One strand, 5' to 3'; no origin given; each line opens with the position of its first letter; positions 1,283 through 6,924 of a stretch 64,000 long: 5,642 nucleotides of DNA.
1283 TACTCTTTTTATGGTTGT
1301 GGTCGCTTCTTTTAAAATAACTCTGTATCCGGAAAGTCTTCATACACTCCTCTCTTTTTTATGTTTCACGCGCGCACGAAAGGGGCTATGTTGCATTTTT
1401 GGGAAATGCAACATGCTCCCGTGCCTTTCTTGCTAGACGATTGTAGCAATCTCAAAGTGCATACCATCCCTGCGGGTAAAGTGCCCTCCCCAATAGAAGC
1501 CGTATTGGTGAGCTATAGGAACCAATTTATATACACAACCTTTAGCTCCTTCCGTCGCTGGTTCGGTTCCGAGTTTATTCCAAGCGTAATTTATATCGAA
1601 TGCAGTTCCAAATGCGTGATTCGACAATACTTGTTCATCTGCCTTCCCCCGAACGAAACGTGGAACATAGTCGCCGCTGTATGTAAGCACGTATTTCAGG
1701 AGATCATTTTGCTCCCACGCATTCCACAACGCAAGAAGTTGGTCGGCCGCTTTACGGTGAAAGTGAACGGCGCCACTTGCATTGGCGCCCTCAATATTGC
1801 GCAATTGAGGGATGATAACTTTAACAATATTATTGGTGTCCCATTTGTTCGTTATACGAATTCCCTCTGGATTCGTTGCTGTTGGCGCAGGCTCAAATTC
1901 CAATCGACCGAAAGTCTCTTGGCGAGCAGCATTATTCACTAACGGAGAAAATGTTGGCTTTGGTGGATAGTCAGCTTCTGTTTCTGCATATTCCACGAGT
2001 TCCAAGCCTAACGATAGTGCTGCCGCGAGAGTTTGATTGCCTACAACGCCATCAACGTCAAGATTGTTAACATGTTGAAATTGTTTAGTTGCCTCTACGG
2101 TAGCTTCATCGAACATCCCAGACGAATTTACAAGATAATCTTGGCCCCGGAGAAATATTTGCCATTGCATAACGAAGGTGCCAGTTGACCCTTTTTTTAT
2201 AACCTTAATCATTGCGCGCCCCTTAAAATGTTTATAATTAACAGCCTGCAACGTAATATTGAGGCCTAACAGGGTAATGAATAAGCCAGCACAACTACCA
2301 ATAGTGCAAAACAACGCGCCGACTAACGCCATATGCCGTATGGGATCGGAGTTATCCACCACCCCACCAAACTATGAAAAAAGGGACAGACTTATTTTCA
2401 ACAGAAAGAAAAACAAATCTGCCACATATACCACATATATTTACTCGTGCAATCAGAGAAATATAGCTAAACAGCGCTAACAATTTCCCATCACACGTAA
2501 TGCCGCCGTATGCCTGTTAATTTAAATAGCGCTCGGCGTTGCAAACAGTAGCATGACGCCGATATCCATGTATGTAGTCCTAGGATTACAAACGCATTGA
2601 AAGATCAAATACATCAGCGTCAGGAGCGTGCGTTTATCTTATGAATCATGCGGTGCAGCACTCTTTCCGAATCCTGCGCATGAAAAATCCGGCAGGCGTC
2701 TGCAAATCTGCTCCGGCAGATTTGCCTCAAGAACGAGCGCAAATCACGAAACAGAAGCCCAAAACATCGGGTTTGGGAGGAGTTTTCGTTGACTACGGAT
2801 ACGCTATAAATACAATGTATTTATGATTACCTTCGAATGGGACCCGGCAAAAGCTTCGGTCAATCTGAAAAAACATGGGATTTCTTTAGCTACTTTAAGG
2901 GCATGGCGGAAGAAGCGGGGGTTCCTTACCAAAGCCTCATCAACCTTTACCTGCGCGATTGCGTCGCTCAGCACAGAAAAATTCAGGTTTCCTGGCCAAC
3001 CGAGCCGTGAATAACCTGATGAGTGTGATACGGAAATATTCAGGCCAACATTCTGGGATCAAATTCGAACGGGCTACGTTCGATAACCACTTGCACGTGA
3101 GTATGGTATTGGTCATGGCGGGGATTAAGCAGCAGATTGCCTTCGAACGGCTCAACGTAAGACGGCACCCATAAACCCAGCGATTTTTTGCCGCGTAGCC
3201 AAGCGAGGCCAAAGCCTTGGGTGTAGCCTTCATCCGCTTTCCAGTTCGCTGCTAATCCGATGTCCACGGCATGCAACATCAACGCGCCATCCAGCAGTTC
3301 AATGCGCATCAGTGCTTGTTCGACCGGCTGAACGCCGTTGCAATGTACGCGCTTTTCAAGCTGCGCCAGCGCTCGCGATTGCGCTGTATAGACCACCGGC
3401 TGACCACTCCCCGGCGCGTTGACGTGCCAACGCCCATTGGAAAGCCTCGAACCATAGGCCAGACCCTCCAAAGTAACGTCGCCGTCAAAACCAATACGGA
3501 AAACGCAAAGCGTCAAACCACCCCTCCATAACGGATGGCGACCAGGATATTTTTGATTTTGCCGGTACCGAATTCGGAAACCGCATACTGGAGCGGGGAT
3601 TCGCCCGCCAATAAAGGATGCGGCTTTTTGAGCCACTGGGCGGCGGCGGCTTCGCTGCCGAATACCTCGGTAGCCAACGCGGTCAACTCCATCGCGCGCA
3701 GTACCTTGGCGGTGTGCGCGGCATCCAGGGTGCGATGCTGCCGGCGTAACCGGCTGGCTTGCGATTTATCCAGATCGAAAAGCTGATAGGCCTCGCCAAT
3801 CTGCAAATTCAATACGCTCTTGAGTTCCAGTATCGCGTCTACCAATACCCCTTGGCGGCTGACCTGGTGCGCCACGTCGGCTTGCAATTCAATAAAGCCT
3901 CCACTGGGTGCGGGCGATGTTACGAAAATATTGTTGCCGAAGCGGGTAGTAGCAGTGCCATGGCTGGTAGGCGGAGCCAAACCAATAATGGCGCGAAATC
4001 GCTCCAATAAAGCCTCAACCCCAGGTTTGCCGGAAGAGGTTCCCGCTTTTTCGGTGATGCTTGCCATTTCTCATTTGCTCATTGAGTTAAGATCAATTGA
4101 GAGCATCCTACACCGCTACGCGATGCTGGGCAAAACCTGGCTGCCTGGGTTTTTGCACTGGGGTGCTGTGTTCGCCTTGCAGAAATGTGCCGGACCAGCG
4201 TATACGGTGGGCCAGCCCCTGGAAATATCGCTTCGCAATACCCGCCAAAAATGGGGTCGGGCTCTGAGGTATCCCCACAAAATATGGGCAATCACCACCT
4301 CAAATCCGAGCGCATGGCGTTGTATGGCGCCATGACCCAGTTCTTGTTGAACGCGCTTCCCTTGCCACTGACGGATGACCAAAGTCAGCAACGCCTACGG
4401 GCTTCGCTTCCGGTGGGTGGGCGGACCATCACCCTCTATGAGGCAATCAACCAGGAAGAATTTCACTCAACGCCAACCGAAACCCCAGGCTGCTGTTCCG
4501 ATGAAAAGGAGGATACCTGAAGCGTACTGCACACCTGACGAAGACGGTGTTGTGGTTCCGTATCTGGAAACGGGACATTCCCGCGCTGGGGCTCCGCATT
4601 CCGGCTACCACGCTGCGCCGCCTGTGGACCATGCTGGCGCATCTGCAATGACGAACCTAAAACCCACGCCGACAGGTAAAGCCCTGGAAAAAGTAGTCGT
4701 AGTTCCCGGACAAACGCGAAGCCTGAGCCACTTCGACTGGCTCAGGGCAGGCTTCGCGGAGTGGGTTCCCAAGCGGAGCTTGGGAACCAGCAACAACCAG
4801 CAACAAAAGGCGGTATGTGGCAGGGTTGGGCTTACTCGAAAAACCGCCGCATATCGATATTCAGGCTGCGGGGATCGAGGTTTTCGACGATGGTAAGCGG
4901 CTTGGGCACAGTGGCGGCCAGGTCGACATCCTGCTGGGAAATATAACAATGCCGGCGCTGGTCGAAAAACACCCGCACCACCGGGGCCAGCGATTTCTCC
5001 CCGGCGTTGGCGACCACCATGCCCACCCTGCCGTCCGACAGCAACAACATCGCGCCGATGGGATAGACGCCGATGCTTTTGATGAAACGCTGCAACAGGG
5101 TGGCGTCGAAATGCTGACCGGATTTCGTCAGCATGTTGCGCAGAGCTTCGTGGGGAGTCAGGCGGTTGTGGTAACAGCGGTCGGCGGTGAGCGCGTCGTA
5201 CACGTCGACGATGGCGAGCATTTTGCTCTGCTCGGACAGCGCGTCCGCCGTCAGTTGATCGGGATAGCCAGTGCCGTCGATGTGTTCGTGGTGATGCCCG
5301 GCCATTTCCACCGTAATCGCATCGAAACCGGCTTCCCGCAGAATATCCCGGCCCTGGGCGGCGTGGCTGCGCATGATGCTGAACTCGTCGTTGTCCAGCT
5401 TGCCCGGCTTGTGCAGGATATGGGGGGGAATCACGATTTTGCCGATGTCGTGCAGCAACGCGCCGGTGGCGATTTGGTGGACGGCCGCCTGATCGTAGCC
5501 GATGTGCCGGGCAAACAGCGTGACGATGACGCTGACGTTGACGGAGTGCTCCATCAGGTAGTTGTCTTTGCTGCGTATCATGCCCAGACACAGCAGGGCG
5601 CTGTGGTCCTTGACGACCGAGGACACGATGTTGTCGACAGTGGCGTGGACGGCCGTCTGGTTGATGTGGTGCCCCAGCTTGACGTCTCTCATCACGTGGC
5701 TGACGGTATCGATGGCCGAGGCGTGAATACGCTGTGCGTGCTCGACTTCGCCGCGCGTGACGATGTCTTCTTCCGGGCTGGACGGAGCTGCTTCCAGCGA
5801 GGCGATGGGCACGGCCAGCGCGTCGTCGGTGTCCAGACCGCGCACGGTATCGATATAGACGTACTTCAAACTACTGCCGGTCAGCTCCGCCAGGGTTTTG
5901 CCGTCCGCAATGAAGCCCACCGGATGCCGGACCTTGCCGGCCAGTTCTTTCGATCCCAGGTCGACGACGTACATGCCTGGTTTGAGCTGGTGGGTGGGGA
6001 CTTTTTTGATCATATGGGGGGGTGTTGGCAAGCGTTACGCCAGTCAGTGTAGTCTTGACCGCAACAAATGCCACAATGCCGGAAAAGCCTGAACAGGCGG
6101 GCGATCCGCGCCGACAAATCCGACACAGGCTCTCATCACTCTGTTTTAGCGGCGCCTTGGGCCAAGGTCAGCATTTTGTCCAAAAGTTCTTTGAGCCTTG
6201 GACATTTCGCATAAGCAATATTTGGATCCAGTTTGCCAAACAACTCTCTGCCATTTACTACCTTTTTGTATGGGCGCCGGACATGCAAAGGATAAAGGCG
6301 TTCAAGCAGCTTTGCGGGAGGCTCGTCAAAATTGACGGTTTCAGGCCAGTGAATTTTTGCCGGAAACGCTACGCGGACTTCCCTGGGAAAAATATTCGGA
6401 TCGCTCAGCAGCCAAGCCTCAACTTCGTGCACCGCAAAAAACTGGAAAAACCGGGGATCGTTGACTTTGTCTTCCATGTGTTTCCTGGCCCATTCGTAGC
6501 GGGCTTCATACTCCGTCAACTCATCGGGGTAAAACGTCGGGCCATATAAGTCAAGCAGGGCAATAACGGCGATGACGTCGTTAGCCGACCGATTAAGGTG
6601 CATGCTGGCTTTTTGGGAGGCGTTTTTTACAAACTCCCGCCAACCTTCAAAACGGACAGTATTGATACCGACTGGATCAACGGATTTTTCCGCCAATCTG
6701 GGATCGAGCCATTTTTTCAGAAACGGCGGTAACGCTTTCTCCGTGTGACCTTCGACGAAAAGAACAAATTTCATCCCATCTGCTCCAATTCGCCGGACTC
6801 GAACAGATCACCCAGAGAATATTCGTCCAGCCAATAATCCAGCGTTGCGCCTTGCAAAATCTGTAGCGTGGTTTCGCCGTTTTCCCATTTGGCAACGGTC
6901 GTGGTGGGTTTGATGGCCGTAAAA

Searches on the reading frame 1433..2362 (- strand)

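Call 55: search_protein_families(library=pfam, proteins=[window:1433-2362:-], max_evalue=0.001)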
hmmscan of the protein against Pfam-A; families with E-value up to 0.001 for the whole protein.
window:1433-2362:- (309 aa): 2 families
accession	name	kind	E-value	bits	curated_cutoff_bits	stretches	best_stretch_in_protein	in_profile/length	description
PF13539.11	Peptidase_M15_4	-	3.2e-14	53.7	25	1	244-305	5-70/70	D-alanyl-D-alanine carboxypeptidase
PF01471.23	PG_binding_1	-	4.3e-11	43.2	23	1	61-114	2-56/57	Putative peptidoglycan binding domain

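Call 56: search_protein_families(library=padloc, proteins=[window:1433-2362:-], max_evalue=0.001)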
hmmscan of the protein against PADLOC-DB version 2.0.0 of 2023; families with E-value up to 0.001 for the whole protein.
window:1433-2362:- (309 aa): 0 families

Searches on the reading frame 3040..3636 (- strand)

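Call 56: search_protein_families(library=padloc, proteins=[window:3040-3636:-], max_evalue=0.001)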
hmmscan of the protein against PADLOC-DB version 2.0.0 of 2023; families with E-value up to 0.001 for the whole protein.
window:3040-3636:- (198 aa): 0 families

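Call 99: search_protein_families(library=pfam, proteins=[window:3040-3636:-], max_evalue=0.0001)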
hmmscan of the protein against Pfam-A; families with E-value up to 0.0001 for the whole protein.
window:3040-3636:- (198 aa): 1 family
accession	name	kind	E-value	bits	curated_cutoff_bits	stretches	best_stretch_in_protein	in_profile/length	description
PF08808.17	RES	-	1.3e-16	61.4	23.2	1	59-188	15-152/157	RES domain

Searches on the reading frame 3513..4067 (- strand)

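Call 99: search_protein_families(library=pfam, proteins=[window:3513-4067:-], max_evalue=0.0001)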
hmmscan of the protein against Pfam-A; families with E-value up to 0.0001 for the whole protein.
window:3513-4067:- (184 aa): 2 families
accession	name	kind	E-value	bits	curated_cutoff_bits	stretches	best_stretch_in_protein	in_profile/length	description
PF09722.15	Xre_MbcA_ParS_C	-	5.3e-14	52.4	24.5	1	132-181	2-51/51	Antitoxin Xre/MbcA/ParS C-terminal toxin-binding domain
PF20432.4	Xre-like-HTH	-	1e-05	26.2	25.8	1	66-125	2-61/63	Antitoxin Xre-like helix-turn-helix domain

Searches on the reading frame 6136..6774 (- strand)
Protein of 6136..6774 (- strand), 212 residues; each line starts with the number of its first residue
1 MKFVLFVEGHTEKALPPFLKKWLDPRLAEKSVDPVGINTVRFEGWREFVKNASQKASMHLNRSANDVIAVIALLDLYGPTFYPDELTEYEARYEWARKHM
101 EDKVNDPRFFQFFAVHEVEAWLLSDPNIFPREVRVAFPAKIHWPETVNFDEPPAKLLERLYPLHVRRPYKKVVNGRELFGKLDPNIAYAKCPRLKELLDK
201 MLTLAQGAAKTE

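Call 55: search_protein_families(library=pfam, proteins=[window:6136-6774:-], max_evalue=0.001)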
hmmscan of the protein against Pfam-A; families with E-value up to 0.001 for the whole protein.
window:6136-6774:- (212 aa): 1 family
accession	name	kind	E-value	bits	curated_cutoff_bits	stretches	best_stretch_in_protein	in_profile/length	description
PF14103.11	DUF4276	-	1.1e-30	107.8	30.2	1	7-201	1-191/192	Domain of unknown function (DUF4276)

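Call 56: search_protein_families(library=padloc, proteins=[window:6136-6774:-], max_evalue=0.001)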
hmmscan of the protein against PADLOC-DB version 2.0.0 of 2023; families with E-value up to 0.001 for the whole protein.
window:6136-6774:- (212 aa): 3 families
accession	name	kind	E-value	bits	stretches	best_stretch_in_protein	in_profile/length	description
PDLC04188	HEC-01B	-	3e-17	61.1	1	3-205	15-227/230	-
PDLC04190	HEC-01B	-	1.7e-07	29.7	1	3-130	4-135/168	-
PDLC04189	HEC-01B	-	0.0009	17.1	0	152-202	172-222/223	-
